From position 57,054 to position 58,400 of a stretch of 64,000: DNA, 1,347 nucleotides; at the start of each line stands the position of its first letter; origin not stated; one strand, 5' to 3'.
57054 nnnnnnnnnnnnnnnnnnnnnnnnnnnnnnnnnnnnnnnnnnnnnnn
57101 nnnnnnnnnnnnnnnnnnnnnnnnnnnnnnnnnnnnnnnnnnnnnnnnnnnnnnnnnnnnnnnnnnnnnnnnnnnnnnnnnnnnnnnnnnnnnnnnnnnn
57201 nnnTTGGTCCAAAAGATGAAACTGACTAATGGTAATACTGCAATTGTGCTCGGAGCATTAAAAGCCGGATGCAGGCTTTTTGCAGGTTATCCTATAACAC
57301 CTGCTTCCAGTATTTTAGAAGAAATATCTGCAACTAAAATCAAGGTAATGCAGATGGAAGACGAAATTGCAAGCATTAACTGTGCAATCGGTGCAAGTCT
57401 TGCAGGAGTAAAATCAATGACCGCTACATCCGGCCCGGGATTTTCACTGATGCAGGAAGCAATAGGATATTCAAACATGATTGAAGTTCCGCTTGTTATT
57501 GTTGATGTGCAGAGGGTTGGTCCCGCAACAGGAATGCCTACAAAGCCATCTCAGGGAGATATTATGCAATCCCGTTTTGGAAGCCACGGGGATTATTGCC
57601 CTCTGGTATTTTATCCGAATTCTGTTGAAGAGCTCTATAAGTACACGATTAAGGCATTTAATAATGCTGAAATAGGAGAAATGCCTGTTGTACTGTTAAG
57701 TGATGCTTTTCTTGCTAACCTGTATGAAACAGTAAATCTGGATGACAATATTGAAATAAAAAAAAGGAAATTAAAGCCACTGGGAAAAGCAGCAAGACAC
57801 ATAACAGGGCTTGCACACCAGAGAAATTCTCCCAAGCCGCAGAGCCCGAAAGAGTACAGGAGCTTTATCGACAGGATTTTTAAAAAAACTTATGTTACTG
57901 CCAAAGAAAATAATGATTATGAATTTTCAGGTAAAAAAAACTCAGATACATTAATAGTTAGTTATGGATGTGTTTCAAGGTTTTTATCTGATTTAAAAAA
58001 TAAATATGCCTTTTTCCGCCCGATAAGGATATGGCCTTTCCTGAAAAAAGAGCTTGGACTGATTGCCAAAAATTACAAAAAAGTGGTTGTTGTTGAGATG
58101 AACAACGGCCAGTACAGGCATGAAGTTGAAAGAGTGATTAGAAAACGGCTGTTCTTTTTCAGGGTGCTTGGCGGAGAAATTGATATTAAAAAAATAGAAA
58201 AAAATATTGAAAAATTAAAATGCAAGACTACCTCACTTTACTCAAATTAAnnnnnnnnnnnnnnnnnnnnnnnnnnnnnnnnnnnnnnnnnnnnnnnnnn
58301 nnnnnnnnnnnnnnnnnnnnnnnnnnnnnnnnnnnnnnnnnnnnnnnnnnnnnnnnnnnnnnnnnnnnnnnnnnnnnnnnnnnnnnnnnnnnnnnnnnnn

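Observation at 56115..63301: Two tandem OFOR operons in delta-X-alpha-beta-gamma order, each with an NAD(P) oxidoreductase inserted between delta and alpha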

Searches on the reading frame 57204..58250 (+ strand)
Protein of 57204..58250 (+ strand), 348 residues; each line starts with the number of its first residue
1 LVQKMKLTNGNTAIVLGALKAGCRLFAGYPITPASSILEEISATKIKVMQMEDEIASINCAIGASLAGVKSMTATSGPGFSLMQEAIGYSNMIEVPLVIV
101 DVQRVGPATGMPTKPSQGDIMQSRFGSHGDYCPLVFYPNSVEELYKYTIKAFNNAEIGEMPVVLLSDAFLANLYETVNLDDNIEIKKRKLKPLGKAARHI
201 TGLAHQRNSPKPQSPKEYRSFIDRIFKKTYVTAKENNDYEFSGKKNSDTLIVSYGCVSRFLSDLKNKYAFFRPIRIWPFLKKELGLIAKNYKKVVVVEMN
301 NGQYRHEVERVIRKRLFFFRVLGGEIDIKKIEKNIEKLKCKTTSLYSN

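Call 3: search_protein_families(library=pfam, proteins=[window:57204-58250:+])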
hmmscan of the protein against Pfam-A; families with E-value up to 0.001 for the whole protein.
window:57204-58250:+ (348 aa): 3 families
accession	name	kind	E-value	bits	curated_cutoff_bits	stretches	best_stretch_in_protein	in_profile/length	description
PF01855.24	POR_N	-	1.6e-55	188.8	27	1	17-201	2-189/231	Pyruvate flavodoxin/ferredoxin oxidoreductase, thiamine diP-bdg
PF17147.9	PFOR_II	-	2.6e-07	31.4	27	1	267-324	28-94/102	Pyruvate:ferredoxin oxidoreductase core domain II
PF02776.23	TPP_enzyme_N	-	0.00024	21.3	26.8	1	15-103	7-99/119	Thiamine pyrophosphate enzyme, N-terminal TPP binding domain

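Call 5: search_protein_families(library=ncbifam, proteins=[window:57204-58250:+], max_evalue=0.00001)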
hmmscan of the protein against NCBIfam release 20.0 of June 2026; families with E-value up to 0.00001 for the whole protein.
window:57204-58250:+ (348 aa): 11 families
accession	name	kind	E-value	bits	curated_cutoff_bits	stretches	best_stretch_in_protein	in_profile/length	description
NF006412.0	PRK08659.1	equivalog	1.7e-106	356.6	411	2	2-190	2-196/378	2-oxoacid:acceptor oxidoreductase subunit alpha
TIGR03710.1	OAFO_sf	subfamily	3.5e-89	299.9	482.75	2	7-186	195-378/561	2-oxoacid:acceptor oxidoreductase subunit alpha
NF007206.0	PRK09627.1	equivalog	5e-81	272.5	579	2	7-188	5-190/375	2-oxoglutarate synthase subunit alpha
NF005507.0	PRK07119.1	subfamily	1.7e-68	231.1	399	1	4-338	3-348/352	3-methyl-2-oxobutanoate dehydrogenase subunit VorB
NF041170.1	Oxoac_fdxalpha_Archa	equivalog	3.7e-57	194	800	1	7-189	237-436/636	2-oxoacid:ferredoxin oxidoreductase subunit alpha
NF006232.0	PRK08366.1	equivalog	2e-21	76.1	646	1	5-185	7-188/394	2-ketoisovalerate ferredoxin oxidoreductase subunit alpha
NF040682.1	PorA_Arch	equivalog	1.8e-14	53.5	550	1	4-185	2-186/387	pyruvate synthase subunit PorA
TIGR03336.1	IOR_alpha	equivalog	6.5e-13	47.9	650.9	1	7-314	4-302/595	indolepyruvate ferredoxin oxidoreductase subunit alpha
NF045764.1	PhenlGlyoxDHPadG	equivalog_domain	7e-12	44.5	700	1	5-164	2-163/398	NADH-dependent phenylglyoxylate dehydrogenase subunit alpha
NF007201.0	PRK09622.1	equivalog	1.2e-11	44.2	590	1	3-171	8-178/405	2-oxoacid:ferredoxin oxidoreductase subunit alpha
NF006233.0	PRK08367.1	equivalog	1.9e-10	40.1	625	1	6-170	5-171/394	pyruvate ferredoxin oxidoreductase subunit alpha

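Call 13: find_related_loci(query=window:57216-58250:+, collection=genome_contigs, flank=8000)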
Query window:57216-58250:+ (344 aa) in genome_contigs; peptide patterns used: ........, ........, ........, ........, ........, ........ (x = any residue, [..] = any of these).
88 stretches matched a pattern; 13 encode a relative of the query (tblastn E <= 1e-3); 13 distinct loci.
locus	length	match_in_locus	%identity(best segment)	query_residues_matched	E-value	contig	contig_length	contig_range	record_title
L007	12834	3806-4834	79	1-343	0e+0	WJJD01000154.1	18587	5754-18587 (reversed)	MAG: Candidatus Woesearchaeota archaeon isolate Bin_274 k141_3567760, whole genome shotgun sequence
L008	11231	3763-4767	55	3-337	6e-117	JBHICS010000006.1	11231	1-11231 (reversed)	MAG: Candidatus Brocadiales bacterium isolate Bea_3_bin.8 NODE_1297_length_11231_cov_4.266643, whole genome shotgun sequ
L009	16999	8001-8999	53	2-335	2e-116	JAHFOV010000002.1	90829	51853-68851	MAG: Planctomycetota bacterium isolate nzgw511 NODE_135_length_90830_cov_4.172739, whole genome shotgun sequence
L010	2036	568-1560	52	3-332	1e-115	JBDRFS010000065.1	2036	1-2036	MAG: Candidatus Woesearchaeota archaeon isolate MEGAHIT-group-1.384 k141_12784941, whole genome shotgun sequence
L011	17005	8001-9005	55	3-338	9e-118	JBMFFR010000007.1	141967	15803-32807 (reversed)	MAG: Candidatus Brocadiia bacterium JP1 bin.217_7, whole genome shotgun sequence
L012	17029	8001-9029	35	1-308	1e-54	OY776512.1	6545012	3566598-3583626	MAG: Desulfarculaceae bacterium isolate e2237022-3439-453f-a1e0-3d3180ebaa11 genome assembly, chromosome: 1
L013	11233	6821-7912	35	1-322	2e-52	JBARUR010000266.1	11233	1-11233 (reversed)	MAG: Desulforhopalus sp. isolate MFD12129_ilm_asm_bin8 k127_141260, whole genome shotgun sequence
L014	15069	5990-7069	34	2-321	9e-51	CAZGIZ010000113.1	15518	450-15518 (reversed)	MAG TPA_asm: uncultured Desulfobacteraceae bacterium isolate binchicken_co81_519 genome assembly, contig: NODE_5609_leng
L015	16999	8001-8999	34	3-296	1e-49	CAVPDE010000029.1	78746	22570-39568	MAG: uncultured delta proteobacterium isolate MFD00032.bin.1.156 genome assembly, contig: contig_88073, whole genome sho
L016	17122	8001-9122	35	5-334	8e-49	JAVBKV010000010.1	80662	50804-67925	MAG: Bacteroidales bacterium isolate EPI_MAG_00006 c_000001082729, whole genome shotgun sequence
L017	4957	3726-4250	49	3-173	7e-49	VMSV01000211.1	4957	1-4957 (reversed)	MAG: Desulfobacteraceae bacterium isolate S2_4 k141_252580, whole genome shotgun sequence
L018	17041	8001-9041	55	2-333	1e-115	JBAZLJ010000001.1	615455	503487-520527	MAG: Candidatus Woesearchaeota archaeon isolate SO_2017_LW4_166 scaffold_37_c1_LW137-91_2017, whole genome shotgun seque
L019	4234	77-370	30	220-307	5e-7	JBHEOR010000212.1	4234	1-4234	MAG: Desulfopila sp. isolate S6_bin.40.strict S6_NODE_212, whole genome shotgun sequence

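Call 25: search_solved_structures(query=window:57216-58250:+, max_evalue=0.00001)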
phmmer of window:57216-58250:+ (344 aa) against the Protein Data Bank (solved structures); distinct sequences matched with E-value up to 0.00001: 6.
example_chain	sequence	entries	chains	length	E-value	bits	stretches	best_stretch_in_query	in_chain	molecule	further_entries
8ys5_A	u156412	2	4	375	7.5e-66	225.7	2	3-185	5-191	2-oxoglutarate synthase subunit alpha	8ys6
1yd7_A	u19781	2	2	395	9.8e-65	222.1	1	5-217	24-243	2-keto acid:ferredoxin oxidoreductase subunit alpha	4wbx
6n2n_A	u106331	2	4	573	4.2e-40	141.1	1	5-173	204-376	Pyruvate flavodoxin/ferredoxin oxidoreductase domain protein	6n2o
5b48_A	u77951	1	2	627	3.2e-39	138.2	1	5-186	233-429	2-oxoacid--ferredoxin oxidoreductase alpha subunit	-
5b46_A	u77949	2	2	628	2.2e-30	109.2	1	5-172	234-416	2-oxoacid--ferredoxin oxidoreductase alpha subunit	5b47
9bt4_B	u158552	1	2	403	3.4e-06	29.7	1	4-172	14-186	Pyruvate:Ferredoxin Oxidoreductase, subunit alpha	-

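Call 37: find_homologous_proteins(query=window:57216-58250:+, max_evalue=1e-90)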
Query window:57216-58250:+ (344 aa): 367 proteins with E <= 1e-90 among 8000 candidates; the best 120 are listed.
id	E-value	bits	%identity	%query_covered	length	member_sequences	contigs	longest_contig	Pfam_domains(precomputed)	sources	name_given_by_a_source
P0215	1.5e-226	769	100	100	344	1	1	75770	PF01855.25,PF17147.10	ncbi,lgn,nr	ncbi:2-oxoacid:acceptor oxidoreductase subunit alpha [Candidatus Woesearchaeota archaeon]|nr:2-oxoac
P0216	6.4e-186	635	80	100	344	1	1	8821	PF01855.25,PF02776.24,PF17147.10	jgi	jgi:2-oxoglutarate ferredoxin oxidoreductase subunit alpha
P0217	1.2e-179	615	79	100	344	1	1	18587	PF01855.25,PF17147.10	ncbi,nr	ncbi:2-oxoacid:acceptor oxidoreductase subunit alpha [Candidatus Woesearchaeota archaeon]|nr:2-oxoac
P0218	5.6e-171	586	77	99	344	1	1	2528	PF01855.25,PF17147.10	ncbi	-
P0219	6.3e-166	569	73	99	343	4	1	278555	PF01855.25,PF02776.24,PF17147.10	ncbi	-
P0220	1.6e-164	565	76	97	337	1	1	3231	PF01855.25,PF17147.10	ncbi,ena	-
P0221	2.0e-121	423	59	96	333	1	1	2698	PF01855.25,PF17147.10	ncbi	ncbi:MAG: 2-oxoacid:acceptor oxidoreductase subunit alpha [archaeon]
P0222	6.6e-118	412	59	96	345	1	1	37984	PF01855.25,PF02776.24,PF17147.10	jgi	jgi:2-oxoglutarate ferredoxin oxidoreductase subunit alpha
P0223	7.3e-116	405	54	97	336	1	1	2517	PF01855.25,PF02776.24,PF17147.10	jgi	-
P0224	9.6e-116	405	57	97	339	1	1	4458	PF01855.25,PF17147.10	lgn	-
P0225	3.7e-115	403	54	99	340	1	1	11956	PF01855.25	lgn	-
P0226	4.9e-115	402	55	97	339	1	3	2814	PF01855.25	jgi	jgi:2-oxoglutarate ferredoxin oxidoreductase subunit alpha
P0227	1.8e-114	400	55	97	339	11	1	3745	PF01855.25,PF02776.24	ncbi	-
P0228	2.5e-114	400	55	95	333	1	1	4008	PF01855.25,PF17147.10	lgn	-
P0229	3.8e-114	399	56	95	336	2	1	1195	PF01855.25,PF02776.24,PF17147.10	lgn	-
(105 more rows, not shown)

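Call 38: find_encoding_contigs(protein=P0219, flank=10000, max_places=2)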
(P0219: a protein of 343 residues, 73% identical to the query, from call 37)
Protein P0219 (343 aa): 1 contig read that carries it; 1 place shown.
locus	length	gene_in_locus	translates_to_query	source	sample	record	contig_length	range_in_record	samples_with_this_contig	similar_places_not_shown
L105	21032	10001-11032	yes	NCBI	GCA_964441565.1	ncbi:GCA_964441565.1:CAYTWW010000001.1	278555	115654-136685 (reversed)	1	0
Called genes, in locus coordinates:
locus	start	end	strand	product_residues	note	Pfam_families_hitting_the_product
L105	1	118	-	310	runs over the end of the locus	PF00535:Glycos_transf_2, PF10111:Glyco_tranf_2_2, PF13641:Glyco_tranf_2_3 (weak)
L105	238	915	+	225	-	PF00154:RecA_N (weak), PF08423:Rad51, PF13481:AAA_25, PF20720:nSTAND3 (weak), PF13479:AAA_24 (weak)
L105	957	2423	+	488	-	-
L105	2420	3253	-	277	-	PF01564:Spermine_synth (weak)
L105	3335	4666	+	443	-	PF00654:Voltage_CLC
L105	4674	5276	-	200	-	PF00318:Ribosomal_S2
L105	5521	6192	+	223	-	-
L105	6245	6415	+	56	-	-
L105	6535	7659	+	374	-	PF00108:Thiolase_N, PF02803:Thiolase_C, PF22691:Thiolase_C_1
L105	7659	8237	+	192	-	-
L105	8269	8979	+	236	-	PF00378:ECH_1, PF16113:ECH_2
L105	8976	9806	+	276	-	PF02737:3HCDH_N, PF00725:3HCDH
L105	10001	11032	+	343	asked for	PF02776:TPP_enzyme_N (weak), PF01855:POR_N, PF17147:PFOR_II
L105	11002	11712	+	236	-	PF02775:TPP_enzyme_C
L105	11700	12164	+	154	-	PF01558:POR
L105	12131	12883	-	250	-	-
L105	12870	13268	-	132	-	PF00571:CBS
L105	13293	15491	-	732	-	PF00270:DEAD, PF04851:ResIII, PF21210:RNA_helicase_helical, PF00271:Helicase_C, PF00633:HHH (faint), PF02732:ERCC4, PF12826:HHH_2 (weak), PF14520:HHH_5 (weak)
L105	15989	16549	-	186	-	PF00753:Lactamase_B, PF19583:ODP (weak)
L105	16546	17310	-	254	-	-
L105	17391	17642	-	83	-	PF03083:MtN3_slv, PF04193:PQ-loop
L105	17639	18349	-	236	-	PF01963:TraB_PrgY_gumN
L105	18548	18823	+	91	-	-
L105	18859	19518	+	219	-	-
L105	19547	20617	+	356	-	-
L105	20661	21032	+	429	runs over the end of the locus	-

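Call 39: find_encoding_contigs(protein=P0216, flank=10000, max_places=2)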
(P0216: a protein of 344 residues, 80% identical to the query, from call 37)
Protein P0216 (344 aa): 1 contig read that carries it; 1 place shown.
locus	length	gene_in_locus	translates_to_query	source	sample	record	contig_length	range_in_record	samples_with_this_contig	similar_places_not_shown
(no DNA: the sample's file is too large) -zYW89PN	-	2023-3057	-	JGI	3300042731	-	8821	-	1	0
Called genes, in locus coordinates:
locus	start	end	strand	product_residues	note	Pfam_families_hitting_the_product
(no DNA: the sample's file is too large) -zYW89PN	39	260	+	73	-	-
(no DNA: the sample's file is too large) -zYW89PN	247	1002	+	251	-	PF00378:ECH_1, PF16113:ECH_2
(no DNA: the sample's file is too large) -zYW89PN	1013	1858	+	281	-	PF02737:3HCDH_N, PF03446:NAD_binding_2 (weak), PF00725:3HCDH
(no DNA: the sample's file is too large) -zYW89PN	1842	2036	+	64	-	PF13484:Fer4_16 (faint), PF14697:Fer4_21 (faint), PF12838:Fer4_7 (faint), PF12797:Fer4_2 (faint), PF13237:Fer4_10 (weak), PF00037:Fer4 (weak), PF13187:Fer4_9 (weak), PF00037:Fer4 (weak), +2 more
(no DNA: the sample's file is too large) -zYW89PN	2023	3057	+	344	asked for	PF02776:TPP_enzyme_N (weak), PF01855:POR_N, PF17147:PFOR_II (weak)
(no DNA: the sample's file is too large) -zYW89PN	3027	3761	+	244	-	PF02775:TPP_enzyme_C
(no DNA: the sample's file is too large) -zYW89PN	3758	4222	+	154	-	PF01558:POR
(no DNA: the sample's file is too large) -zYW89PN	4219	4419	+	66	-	PF00037:Fer4 (weak), PF12797:Fer4_2 (faint), PF12837:Fer4_6 (faint), PF13237:Fer4_10 (faint), PF14697:Fer4_21 (faint), PF12800:Fer4_4 (faint), PF12838:Fer4_7, PF13187:Fer4_9 (weak), +1 more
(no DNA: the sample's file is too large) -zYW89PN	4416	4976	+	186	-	-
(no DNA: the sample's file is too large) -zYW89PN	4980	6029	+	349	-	PF01855:POR_N, PF17147:PFOR_II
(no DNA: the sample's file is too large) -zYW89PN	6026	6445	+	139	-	-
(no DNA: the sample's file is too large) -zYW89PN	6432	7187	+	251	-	PF02775:TPP_enzyme_C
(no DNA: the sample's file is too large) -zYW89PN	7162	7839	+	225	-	PF01966:HD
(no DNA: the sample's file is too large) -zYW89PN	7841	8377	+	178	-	PF01558:POR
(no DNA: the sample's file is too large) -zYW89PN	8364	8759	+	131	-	PF02310:B12-binding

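Call 40: find_encoding_contigs(protein=P0220, flank=10000, max_places=2)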
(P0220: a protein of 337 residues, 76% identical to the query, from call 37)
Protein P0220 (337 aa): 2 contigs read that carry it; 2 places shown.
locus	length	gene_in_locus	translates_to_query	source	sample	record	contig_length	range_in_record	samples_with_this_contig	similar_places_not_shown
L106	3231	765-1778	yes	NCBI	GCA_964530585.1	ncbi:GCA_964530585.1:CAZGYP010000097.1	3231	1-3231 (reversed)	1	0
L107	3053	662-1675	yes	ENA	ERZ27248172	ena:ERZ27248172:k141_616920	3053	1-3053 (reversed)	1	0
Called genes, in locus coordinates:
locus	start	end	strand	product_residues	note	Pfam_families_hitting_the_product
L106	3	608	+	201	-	?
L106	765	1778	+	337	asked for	PF01855:POR_N, PF17147:PFOR_II (weak)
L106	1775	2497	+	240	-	PF02775:TPP_enzyme_C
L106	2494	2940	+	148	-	PF01558:POR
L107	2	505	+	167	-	?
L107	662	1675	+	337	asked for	PF01855:POR_N, PF17147:PFOR_II (weak)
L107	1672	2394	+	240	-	PF02775:TPP_enzyme_C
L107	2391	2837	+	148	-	PF01558:POR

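Call 53: search_protein_families(library=pfam, proteins=[L007:8012-8479:+, L007:8385-9941:+, L007:10980-11243:+], max_evalue=0.01)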
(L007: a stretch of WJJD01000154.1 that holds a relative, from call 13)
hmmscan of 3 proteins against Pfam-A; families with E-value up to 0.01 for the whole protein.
L007:8012-8479:+ (155 aa): 1 family
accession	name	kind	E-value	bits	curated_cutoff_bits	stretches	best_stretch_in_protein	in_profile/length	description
PF20994.3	CENPU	-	7e-05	23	27.8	1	49-141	40-132/200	CENPU protein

L007:8385-9941:+ (518 aa): 1 family
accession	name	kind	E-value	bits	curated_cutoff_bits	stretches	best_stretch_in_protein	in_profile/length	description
PF02810.21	SEC-C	-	2.4e-08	34.1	20.4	1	49-67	1-19/19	SEC-C motif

L007:10980-11243:+ (87 aa): 1 family
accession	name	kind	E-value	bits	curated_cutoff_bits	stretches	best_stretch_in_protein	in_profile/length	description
PF05167.17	DUF711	-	3e-11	43.2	25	2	46-73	379-406/413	Uncharacterised ACR (DUF711)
